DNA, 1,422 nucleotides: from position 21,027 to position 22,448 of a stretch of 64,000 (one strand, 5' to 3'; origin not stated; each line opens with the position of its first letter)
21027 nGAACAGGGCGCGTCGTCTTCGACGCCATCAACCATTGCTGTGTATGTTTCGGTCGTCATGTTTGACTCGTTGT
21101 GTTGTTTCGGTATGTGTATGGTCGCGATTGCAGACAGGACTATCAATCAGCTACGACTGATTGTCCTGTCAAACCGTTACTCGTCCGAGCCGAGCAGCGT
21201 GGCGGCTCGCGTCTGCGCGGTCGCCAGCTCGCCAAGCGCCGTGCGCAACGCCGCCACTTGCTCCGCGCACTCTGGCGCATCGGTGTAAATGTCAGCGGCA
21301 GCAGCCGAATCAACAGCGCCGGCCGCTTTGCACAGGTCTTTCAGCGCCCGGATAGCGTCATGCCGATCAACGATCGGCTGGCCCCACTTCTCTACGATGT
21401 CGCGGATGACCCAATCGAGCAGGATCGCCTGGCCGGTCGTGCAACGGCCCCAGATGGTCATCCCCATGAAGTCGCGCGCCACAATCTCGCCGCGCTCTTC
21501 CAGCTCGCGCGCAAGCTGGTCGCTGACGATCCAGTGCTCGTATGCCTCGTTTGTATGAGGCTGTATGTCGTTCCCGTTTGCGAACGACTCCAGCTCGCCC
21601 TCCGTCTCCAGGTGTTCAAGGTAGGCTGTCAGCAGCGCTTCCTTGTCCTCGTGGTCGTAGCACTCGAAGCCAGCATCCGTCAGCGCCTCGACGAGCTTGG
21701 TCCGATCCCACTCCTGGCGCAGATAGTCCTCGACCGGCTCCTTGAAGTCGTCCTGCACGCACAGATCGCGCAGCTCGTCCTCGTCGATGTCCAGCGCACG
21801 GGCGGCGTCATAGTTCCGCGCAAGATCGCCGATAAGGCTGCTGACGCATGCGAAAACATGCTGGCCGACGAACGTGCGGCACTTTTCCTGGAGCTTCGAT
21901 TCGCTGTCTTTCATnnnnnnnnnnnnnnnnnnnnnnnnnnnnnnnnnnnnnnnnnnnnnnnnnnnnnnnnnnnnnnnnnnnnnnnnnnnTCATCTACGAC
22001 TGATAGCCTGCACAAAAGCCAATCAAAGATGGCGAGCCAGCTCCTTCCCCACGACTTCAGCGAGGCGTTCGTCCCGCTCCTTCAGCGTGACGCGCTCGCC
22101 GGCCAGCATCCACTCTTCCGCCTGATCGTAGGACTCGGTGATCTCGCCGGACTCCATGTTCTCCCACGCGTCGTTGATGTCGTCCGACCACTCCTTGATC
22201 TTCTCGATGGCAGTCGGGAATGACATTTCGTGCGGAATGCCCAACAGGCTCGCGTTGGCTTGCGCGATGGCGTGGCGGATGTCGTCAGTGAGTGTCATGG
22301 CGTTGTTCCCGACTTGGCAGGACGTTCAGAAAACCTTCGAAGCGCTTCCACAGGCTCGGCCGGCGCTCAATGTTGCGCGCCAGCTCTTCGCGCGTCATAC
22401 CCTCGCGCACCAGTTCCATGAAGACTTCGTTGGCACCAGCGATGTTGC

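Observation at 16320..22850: Motif 2: eight copies of a 40 bp element with a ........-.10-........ dyad ending 15-27 nt upstream of start codons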

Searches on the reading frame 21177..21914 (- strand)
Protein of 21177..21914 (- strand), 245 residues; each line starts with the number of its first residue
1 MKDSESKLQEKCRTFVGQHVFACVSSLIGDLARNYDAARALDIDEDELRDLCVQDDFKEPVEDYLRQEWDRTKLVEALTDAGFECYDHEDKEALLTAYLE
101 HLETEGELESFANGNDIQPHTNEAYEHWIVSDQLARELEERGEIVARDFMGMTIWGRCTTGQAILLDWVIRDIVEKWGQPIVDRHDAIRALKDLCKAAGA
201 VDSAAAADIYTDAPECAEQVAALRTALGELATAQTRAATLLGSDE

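Call 16: find_encoding_contigs(protein=window:21177-21914:-, flank=10000, max_places=6)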
Protein window:21177-21914:- (245 aa): no gene with exactly this product is on record in the collection.

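Call 18: find_related_loci(query=window:21177-21914:-, collection=viral_contigs, flank=10000)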
Query window:21177-21914:- (245 aa) in viral_contigs; peptide patterns used: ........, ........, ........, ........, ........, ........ (x = any residue, [..] = any of these).
3 stretches matched a pattern; 2 encode a relative of the query (tblastn E <= 1e-3); 2 distinct loci.
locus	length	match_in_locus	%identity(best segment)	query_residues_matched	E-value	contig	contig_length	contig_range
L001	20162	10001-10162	63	123-176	2e-18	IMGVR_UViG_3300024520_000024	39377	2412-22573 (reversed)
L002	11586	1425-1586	63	123-176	2e-18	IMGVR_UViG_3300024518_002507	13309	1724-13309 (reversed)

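Call 20: find_homologous_proteins(query=window:21177-21914:-)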
Query window:21177-21914:- (245 aa): 103 proteins with E <= 0.001 among 3635 candidates.
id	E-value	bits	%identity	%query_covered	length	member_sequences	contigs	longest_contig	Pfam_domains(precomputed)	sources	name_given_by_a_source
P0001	5.3e-159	545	100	100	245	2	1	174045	-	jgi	-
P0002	2.9e-82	294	61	87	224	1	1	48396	-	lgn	-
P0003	1.9e-80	288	63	84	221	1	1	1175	-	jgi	jgi:hypothetical protein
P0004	1.2e-73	266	62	83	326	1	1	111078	-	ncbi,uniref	ncbi:hypothetical protein ACODYM_29005 [Burkholderia gladioli]|uniref:hypothetical protein n=1 Tax=B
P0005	5.9e-43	165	51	71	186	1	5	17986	-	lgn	-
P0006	4.7e-33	133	45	69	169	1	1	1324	-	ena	-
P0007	2.7e-29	121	42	71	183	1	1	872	-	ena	-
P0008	7.7e-29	119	44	71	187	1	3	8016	-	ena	-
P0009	1.3e-27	115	41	71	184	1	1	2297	-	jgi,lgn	jgi:hypothetical protein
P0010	5.7e-27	113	40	67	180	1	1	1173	-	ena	-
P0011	6.9e-26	110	42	69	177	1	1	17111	-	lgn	-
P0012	1.1e-25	109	43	67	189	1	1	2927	-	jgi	jgi:hypothetical protein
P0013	1.5e-25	108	41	72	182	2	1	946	-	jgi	-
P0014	2.4e-25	108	43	69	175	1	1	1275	-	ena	-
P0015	5.8e-25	107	41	66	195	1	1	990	-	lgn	-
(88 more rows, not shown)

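Call 21: find_encoding_contigs(protein=P0004, flank=10000, max_places=3)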
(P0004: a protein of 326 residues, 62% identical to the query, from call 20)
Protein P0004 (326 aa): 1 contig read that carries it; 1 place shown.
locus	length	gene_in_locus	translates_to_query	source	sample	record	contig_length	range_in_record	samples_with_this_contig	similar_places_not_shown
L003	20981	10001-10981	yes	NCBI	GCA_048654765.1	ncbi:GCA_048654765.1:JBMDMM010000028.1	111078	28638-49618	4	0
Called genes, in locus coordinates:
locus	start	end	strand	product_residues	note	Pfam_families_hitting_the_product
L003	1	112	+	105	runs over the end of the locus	-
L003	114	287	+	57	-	-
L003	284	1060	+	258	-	-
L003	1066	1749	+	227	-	-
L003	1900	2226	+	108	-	-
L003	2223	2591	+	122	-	-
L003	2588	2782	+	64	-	-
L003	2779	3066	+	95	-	-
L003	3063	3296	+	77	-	-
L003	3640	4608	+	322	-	-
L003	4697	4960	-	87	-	-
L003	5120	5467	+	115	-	-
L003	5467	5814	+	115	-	-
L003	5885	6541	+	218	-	PF02767:DNA_pol3_beta_2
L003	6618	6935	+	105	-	-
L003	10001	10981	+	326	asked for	-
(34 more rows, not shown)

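Call 22: find_encoding_contigs(protein=P0002, flank=10000, max_places=3)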
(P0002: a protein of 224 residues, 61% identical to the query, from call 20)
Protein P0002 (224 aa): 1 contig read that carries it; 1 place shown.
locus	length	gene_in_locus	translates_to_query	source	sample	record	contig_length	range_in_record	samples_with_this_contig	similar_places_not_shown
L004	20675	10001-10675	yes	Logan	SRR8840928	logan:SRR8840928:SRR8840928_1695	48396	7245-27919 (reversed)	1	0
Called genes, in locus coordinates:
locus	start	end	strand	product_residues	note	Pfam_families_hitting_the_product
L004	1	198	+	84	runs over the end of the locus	-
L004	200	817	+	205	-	-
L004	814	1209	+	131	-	-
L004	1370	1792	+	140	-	-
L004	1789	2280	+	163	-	PF10765:Phage_P22_NinX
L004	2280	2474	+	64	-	-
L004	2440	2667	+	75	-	-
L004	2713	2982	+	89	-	-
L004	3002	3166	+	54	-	-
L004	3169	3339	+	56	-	-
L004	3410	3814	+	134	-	-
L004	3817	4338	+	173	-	-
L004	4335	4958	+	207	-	-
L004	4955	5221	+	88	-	-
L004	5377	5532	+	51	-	-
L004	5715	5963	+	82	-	-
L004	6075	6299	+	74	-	-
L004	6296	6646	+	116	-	-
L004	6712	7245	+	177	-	-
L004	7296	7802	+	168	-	-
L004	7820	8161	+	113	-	PF00816:Histone_HNS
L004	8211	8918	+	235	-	-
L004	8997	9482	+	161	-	-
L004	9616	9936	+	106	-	-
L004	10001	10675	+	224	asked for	-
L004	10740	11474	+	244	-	-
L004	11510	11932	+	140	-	-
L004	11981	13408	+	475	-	PF00176:SNF2-rel_dom, PF00271:Helicase_C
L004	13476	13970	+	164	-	-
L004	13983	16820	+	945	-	-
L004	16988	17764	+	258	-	-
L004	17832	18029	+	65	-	-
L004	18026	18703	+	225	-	PF00929:RNase_T, PF12843:QSregVF_b (weak)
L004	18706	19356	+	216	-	-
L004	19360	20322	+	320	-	-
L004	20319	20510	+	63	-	-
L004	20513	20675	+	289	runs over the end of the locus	PF02511:Thy1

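Call 23: find_encoding_contigs(protein=P0001, flank=10000, max_places=3)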
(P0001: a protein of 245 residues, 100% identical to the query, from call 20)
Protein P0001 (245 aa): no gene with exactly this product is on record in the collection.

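Call 39: find_encoding_contigs(protein=P0005, flank=10000, max_places=5)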
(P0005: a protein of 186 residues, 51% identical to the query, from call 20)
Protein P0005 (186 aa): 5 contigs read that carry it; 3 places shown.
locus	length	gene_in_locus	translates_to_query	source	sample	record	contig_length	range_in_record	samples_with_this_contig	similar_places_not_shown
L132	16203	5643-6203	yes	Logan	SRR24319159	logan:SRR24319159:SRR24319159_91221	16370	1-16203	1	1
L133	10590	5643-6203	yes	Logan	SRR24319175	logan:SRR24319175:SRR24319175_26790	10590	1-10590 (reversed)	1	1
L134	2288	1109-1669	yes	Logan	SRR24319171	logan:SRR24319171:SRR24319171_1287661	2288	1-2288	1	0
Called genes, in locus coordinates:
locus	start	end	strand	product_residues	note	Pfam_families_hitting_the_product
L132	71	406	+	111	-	PF07750:GcrA (weak)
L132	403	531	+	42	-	-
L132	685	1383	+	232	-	-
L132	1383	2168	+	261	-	-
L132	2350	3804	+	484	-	PF13155:Toprim_2 (weak), PF13662:Toprim_4, PF03796:DnaB_C, PF13481:AAA_25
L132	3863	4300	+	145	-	-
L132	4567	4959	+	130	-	-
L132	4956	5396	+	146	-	-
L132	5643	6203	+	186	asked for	-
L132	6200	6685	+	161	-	-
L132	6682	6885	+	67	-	PF13560:HTH_31 (weak), PF01381:HTH_3 (weak)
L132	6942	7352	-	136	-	-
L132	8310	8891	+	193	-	PF12760:Zn_ribbon_IS1595, PF12762:DDE_Tnp_IS1595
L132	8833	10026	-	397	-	PF01381:HTH_3, PF13560:HTH_31 (weak), PF06114:Peptidase_M78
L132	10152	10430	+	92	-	-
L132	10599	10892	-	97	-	-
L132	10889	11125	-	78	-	-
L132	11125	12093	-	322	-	PF01370:Epimerase, PF04321:RmlD_sub_bind, PF16363:GDP_Man_Dehyd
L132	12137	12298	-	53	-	-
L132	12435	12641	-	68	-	-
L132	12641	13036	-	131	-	-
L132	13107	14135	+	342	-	-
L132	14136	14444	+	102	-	-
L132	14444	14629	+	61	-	-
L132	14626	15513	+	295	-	-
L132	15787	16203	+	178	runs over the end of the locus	PF03592:Terminase_2 (faint)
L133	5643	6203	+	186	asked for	-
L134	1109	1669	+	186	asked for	-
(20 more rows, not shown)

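Call 40: find_related_loci(query=window:21177-21914:-, collection=metagenome_contigs, flank=10000)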
Query window:21177-21914:- (245 aa) in metagenome_contigs; peptide patterns used: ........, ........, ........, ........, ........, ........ (x = any residue, [..] = any of these).
61 stretches matched a pattern; 1 encode a relative of the query (tblastn E <= 1e-3); 1 distinct loci.
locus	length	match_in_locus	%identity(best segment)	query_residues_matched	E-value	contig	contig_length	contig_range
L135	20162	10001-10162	63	123-176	2e-18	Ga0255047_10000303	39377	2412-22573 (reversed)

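Call 59: search_protein_families(library=pfam, proteins=[window:21177-21914:-], max_evalue=0.05)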
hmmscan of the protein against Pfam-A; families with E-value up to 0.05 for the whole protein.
window:21177-21914:- (245 aa): 0 families

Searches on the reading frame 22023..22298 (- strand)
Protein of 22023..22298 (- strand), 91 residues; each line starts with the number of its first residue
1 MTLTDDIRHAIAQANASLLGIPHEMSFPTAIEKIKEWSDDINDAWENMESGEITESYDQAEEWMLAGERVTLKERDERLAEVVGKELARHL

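Call 59: search_protein_families(library=pfam, proteins=[window:22023-22298:-], max_evalue=0.05)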
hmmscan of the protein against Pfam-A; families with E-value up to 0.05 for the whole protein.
window:22023-22298:- (91 aa): 1 family
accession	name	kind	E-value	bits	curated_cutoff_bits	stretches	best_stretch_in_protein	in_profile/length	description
PF16809.10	NleF_casp_inhib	-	0.0023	18.4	24.1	1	3-75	5-78/145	NleF caspase inhibitor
